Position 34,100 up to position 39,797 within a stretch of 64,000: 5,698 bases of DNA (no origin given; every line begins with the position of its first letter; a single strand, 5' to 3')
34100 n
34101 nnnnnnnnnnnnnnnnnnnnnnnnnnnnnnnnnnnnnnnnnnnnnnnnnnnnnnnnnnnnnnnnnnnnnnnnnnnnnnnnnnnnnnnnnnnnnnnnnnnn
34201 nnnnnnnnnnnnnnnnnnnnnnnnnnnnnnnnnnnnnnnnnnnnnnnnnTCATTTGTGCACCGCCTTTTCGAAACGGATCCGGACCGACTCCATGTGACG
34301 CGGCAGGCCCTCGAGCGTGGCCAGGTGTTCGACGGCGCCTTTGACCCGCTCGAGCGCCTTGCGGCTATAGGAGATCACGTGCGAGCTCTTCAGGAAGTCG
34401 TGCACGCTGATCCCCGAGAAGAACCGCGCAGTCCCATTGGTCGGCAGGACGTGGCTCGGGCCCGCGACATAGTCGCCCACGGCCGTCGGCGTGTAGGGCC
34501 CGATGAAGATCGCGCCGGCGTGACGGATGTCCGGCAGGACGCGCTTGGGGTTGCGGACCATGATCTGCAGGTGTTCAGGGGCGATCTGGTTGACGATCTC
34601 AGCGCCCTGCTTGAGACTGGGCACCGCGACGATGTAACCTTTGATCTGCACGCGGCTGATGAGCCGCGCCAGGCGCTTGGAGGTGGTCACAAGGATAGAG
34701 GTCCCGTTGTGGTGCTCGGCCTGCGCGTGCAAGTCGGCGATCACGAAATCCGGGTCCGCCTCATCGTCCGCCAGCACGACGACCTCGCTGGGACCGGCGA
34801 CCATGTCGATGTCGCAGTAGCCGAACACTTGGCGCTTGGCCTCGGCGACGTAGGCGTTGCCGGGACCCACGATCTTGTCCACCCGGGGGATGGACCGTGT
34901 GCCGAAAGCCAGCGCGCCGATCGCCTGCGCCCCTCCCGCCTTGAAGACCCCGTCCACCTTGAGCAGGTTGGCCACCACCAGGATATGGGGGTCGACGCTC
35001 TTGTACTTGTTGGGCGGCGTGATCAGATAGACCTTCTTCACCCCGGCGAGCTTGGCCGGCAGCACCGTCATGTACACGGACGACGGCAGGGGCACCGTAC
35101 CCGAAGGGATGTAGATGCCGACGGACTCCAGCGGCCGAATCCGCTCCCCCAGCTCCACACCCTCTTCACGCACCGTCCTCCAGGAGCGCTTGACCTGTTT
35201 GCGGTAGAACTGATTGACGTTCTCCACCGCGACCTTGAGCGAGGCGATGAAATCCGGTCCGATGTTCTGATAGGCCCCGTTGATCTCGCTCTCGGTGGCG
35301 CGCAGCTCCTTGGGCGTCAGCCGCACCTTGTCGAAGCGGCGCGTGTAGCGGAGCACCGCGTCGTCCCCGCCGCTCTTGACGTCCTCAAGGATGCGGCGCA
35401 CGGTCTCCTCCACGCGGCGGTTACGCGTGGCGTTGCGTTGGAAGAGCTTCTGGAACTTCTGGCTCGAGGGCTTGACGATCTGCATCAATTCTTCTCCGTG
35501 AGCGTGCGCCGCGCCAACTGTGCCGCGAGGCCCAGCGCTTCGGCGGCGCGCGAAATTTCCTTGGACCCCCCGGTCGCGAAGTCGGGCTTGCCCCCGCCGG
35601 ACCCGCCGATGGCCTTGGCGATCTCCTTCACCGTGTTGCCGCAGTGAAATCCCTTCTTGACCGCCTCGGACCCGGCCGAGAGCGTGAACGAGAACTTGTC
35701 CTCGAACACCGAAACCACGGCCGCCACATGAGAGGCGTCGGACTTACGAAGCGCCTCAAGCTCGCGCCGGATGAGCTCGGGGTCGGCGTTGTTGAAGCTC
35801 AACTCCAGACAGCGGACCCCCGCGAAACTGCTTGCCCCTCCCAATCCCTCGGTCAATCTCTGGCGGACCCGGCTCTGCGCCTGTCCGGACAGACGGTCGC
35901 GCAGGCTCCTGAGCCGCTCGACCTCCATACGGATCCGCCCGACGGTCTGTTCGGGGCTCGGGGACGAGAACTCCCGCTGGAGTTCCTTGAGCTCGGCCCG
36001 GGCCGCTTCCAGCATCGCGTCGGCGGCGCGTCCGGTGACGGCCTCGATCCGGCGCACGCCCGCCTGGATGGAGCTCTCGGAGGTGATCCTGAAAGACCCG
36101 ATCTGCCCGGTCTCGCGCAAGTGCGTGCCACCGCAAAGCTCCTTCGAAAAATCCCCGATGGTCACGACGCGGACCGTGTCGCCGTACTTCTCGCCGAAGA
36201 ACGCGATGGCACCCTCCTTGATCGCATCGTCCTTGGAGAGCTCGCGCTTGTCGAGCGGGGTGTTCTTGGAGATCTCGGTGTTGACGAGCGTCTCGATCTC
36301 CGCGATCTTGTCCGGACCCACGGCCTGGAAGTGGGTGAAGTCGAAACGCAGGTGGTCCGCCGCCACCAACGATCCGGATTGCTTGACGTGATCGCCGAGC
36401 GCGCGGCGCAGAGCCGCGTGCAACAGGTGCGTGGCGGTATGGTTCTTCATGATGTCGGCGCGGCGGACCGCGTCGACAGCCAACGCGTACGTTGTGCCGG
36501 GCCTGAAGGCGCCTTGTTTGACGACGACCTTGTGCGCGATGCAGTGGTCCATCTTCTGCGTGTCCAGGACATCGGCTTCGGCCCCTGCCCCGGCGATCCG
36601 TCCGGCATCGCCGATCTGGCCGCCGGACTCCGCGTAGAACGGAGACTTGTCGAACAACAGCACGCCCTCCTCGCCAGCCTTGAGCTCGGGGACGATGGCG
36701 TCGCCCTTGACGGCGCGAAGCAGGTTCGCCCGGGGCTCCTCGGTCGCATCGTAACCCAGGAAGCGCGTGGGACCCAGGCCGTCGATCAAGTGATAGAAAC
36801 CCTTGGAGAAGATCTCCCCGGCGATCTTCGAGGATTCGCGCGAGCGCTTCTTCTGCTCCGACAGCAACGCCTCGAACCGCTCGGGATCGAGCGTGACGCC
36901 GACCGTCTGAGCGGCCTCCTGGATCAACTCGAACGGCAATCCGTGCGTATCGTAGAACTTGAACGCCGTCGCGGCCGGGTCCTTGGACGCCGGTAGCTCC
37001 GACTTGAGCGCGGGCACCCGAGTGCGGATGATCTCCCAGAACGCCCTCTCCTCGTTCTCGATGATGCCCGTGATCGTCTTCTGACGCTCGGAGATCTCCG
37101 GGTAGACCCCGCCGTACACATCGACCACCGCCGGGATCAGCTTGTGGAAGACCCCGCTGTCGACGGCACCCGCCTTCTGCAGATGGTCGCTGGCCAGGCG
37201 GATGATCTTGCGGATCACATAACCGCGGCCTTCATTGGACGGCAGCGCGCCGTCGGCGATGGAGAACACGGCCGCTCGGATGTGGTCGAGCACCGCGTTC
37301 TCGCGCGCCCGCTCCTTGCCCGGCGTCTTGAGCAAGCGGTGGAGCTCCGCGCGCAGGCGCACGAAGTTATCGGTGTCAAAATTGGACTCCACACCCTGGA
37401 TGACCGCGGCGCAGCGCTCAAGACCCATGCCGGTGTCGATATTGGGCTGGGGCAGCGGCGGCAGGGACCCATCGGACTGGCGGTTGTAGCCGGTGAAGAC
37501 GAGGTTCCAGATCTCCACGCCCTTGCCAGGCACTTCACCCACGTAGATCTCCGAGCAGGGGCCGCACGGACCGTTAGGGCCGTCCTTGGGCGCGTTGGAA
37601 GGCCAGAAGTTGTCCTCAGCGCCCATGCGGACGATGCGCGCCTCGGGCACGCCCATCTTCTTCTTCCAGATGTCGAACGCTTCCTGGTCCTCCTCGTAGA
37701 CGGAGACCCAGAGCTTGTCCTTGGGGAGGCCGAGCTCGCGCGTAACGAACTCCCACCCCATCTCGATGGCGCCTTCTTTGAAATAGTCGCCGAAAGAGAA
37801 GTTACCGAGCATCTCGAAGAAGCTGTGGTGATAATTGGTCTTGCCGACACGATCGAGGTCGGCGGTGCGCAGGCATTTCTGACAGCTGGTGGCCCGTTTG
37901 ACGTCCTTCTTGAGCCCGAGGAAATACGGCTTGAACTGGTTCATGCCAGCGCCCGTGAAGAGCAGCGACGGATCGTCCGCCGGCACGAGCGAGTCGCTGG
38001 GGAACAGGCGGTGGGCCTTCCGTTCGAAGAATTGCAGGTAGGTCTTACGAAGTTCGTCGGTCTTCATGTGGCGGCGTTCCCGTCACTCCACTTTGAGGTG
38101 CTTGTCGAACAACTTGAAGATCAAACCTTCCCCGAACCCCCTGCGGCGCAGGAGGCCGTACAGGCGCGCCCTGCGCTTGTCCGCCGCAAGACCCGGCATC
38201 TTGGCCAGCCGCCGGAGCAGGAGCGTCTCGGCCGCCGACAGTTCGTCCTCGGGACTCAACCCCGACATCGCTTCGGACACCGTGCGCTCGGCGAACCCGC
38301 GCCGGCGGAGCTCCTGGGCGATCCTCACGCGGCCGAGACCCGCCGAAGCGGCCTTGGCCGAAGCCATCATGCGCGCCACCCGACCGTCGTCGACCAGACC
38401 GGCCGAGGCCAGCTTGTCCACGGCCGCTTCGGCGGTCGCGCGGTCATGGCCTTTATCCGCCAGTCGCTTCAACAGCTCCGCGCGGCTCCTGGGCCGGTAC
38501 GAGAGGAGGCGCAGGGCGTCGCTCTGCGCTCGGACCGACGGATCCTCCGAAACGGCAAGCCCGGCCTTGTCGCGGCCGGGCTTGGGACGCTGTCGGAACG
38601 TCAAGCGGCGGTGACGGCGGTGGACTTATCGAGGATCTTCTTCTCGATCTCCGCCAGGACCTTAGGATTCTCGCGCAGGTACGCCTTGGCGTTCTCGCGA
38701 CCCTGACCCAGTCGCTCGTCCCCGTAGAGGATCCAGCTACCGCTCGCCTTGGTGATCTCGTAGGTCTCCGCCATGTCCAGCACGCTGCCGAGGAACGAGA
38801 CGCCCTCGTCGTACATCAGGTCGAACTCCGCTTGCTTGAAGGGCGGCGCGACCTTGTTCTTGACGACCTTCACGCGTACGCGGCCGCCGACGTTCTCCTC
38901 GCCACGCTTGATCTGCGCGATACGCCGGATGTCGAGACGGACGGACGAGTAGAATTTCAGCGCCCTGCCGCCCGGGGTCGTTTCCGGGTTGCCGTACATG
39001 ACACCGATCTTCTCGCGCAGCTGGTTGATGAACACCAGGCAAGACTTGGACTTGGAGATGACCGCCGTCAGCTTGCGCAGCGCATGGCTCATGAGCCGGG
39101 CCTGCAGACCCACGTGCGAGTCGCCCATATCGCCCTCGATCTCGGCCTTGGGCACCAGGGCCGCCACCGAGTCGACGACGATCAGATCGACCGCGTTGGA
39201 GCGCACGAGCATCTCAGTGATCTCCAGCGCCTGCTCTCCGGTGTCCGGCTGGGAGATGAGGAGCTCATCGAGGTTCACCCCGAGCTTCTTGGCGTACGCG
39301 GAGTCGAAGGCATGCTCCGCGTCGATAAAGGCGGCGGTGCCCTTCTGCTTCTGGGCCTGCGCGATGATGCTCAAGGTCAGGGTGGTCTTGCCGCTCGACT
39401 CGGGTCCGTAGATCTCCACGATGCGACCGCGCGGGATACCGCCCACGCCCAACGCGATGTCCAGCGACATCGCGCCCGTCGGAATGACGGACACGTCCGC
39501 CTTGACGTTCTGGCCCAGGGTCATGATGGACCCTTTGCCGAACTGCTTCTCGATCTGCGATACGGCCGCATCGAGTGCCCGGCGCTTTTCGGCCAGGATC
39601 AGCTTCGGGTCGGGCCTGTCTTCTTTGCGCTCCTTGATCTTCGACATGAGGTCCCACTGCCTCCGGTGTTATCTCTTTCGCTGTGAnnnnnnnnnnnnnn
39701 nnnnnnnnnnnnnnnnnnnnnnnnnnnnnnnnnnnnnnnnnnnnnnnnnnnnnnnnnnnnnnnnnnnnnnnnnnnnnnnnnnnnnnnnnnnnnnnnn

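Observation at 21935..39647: A 17.7-kb, 22-gene overlap-coupled array recA-recX-alaS-hisDBHAFI-trpEGDCFBA-manC-ruvX-M16 with no leader regions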

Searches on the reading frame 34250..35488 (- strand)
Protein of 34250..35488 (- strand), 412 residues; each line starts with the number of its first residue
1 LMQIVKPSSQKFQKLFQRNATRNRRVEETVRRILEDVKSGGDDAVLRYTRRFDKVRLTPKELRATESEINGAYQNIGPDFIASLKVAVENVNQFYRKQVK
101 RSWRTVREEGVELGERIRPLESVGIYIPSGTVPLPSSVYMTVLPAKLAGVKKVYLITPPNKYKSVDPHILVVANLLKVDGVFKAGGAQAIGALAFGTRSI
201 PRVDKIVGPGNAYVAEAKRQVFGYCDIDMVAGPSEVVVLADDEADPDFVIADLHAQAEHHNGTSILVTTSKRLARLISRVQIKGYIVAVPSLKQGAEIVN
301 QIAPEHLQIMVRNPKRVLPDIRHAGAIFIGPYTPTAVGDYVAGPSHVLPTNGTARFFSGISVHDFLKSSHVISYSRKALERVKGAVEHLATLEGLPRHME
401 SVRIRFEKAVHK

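Call 4: search_protein_families(library=pfam, proteins=[window:34250-35488:-])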
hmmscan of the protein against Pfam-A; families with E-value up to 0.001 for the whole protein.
window:34250-35488:- (412 aa): 1 family
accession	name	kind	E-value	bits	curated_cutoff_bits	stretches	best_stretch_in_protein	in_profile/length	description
PF00815.25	Histidinol_dh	-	6.3e-150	500.2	27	1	17-406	2-411/411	Histidinol dehydrogenase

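Call 24: search_protein_families(library=ncbifam, proteins=[window:34250-35485:-], max_evalue=0.00001)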
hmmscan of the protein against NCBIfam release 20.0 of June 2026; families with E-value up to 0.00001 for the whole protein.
window:34250-35485:- (411 aa): 2 families
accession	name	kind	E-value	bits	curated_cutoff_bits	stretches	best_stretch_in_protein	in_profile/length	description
TIGR00069.1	hisD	equivalog_domain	1.5e-144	482.1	243.8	1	29-404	1-393/393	histidinol dehydrogenase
NF010343.0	PRK13770.1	equivalog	3.3e-105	352.2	647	1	8-404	4-414/416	histidinol dehydrogenase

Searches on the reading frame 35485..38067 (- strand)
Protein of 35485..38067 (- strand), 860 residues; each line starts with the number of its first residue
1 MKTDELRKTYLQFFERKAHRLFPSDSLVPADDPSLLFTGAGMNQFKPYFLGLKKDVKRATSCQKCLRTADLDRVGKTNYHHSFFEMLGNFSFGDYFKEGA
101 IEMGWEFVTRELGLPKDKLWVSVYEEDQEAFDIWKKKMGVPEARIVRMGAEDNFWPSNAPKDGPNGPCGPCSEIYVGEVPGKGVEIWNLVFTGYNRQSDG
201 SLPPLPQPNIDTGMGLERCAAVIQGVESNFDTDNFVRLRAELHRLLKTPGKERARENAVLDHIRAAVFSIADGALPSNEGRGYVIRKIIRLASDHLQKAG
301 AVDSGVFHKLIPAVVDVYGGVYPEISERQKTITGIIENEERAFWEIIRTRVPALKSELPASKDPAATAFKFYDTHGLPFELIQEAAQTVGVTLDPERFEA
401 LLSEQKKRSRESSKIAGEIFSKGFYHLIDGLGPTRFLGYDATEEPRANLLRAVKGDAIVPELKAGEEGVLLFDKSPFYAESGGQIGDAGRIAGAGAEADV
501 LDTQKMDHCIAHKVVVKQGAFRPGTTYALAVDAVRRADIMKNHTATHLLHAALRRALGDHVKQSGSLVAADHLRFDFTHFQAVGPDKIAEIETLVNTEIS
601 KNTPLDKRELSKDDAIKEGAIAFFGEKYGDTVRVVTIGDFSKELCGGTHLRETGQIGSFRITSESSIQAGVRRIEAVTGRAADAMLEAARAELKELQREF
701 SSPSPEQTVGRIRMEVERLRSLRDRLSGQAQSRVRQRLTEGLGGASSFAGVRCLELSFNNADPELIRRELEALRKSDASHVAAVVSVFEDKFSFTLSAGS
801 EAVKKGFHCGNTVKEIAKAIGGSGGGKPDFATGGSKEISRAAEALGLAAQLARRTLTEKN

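Call 4: search_protein_families(library=pfam, proteins=[window:35485-38067:-])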
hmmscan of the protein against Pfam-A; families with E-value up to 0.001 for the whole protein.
window:35485-38067:- (860 aa): 3 families
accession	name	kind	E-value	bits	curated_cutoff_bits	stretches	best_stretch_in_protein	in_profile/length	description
PF01411.24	tRNA-synt_2c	-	2.2e-161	538.5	30.3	1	5-533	1-550/552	tRNA synthetases class II (A)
PF07973.19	tRNA_SAD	-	1.1e-19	70.6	24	1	632-675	1-44/44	Threonyl and Alanyl tRNA synthetase second additional domain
PF02272.25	DHHA1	-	3.9e-10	40.5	25.9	1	759-851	11-99/102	DHHA1 domain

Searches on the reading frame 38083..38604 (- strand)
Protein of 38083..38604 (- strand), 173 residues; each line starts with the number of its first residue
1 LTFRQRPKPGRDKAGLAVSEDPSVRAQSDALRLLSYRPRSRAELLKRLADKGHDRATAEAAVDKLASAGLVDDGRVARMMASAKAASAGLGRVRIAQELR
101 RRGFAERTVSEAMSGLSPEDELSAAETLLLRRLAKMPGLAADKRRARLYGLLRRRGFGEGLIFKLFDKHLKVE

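Call 4: search_protein_families(library=pfam, proteins=[window:38083-38604:-])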
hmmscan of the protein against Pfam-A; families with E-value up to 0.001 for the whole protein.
window:38083-38604:- (173 aa): 3 families
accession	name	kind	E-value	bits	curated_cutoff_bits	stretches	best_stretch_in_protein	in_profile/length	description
PF21982.2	RecX_HTH1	-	1.9e-15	57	26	1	28-65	3-40/40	RecX, first three-helix domain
PF02631.22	RecX_HTH2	-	1.8e-09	38.1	26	1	72-113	1-42/42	RecX, second three-helix domain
PF21981.2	RecX_HTH3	-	1.4e-06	28.8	26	1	119-164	1-46/48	RecX, third three-helix domain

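Call 24: search_protein_families(library=ncbifam, proteins=[window:38083-38604:-], max_evalue=0.00001)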
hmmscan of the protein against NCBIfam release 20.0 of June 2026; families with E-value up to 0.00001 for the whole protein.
window:38083-38604:- (173 aa): 14 families
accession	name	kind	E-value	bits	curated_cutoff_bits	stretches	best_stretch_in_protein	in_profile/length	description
NF001064.0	PRK00117.5-4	equivalog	8.1e-33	113.5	217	1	17-166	24-173/194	recombination regulator RecX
NF001061.0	PRK00117.5-1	equivalog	7.3e-26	91.3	264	1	19-171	80-232/246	recombination regulator RecX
NF001056.0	PRK00117.3-1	equivalog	4e-20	72.3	237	1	25-170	23-172/181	recombination regulator RecX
NF001065.0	PRK00117.5-5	equivalog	8.7e-19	68.2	175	1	26-163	7-135/149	recombination regulator RecX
NF001058.0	PRK00117.4-1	equivalog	2.2e-18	67.1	194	1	18-165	56-203/214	recombination regulator RecX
NF001063.0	PRK00117.5-3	equivalog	2.3e-18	66.6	186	1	23-158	10-142/165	recombination regulator RecX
NF001054.0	PRK00117.2-1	equivalog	5.9e-18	65.4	189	1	25-166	10-147/154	recombination regulator RecX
NF001059.0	PRK00117.4-3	equivalog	1.6e-17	63.8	253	1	25-165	47-192/206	recombination regulator RecX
NF001057.0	PRK00117.3-3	equivalog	5.7e-15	55.7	146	1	24-167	3-144/151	recombination regulator RecX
NF010733.0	PRK14135.1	equivalog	7.5e-15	55.3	240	1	24-166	60-202/267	recombination regulator RecX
NF010735.0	PRK14137.1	equivalog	4e-14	52.8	294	1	29-167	45-177/197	recombination regulator RecX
NF001055.0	PRK00117.2-5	equivalog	1e-11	45.1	129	1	23-166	9-145/157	recombination regulator RecX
NF010734.0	PRK14136.1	equivalog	8.8e-09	35.6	359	1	18-166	166-309/319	recombination regulator RecX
NF010732.0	PRK14134.1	equivalog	1.2e-06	28.4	351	1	18-142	55-177/283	recombination regulator RecX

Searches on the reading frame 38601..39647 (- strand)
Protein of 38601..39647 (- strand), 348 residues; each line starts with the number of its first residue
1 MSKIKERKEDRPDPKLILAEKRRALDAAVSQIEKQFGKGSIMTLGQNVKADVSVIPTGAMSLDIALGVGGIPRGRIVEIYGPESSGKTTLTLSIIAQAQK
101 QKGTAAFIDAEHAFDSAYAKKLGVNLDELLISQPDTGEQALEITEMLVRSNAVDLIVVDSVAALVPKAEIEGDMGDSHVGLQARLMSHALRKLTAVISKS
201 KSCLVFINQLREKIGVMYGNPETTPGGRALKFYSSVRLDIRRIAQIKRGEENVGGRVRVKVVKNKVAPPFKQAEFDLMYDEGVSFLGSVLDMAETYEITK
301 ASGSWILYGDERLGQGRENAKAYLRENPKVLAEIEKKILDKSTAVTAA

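Call 4: search_protein_families(library=pfam, proteins=[window:38601-39647:-])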
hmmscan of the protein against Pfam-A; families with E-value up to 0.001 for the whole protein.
window:38601-39647:- (348 aa): 8 families
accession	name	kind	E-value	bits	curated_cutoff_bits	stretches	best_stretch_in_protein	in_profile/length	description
PF00154.27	RecA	-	1e-141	471.3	27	1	23-284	1-262/262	recA bacterial DNA recombination protein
PF21096.2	RecA_C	-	8.3e-21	74.3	27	1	287-341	1-55/57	RecA C-terminal domain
PF08423.17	Rad51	-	2.4e-10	40.5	22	1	51-243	4-212/244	Rad51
PF06745.19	ATPase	-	2.2e-06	27.6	26.6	1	55-129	1-77/231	KaiC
PF01637.24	ATPase_2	-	1.9e-05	25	33.2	1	75-162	21-79/225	ATPase domain predominantly from Archaea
PF13479.12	AAA_24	-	0.00014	22.2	27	1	77-165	5-77/195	AAA domain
PF13191.12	AAA_16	-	0.0003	21.8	32.6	1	69-207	19-138/167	AAA ATPase domain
PF00005.33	ABC_tran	-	0.00031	21.8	25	1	71-128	8-67/137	ABC transporter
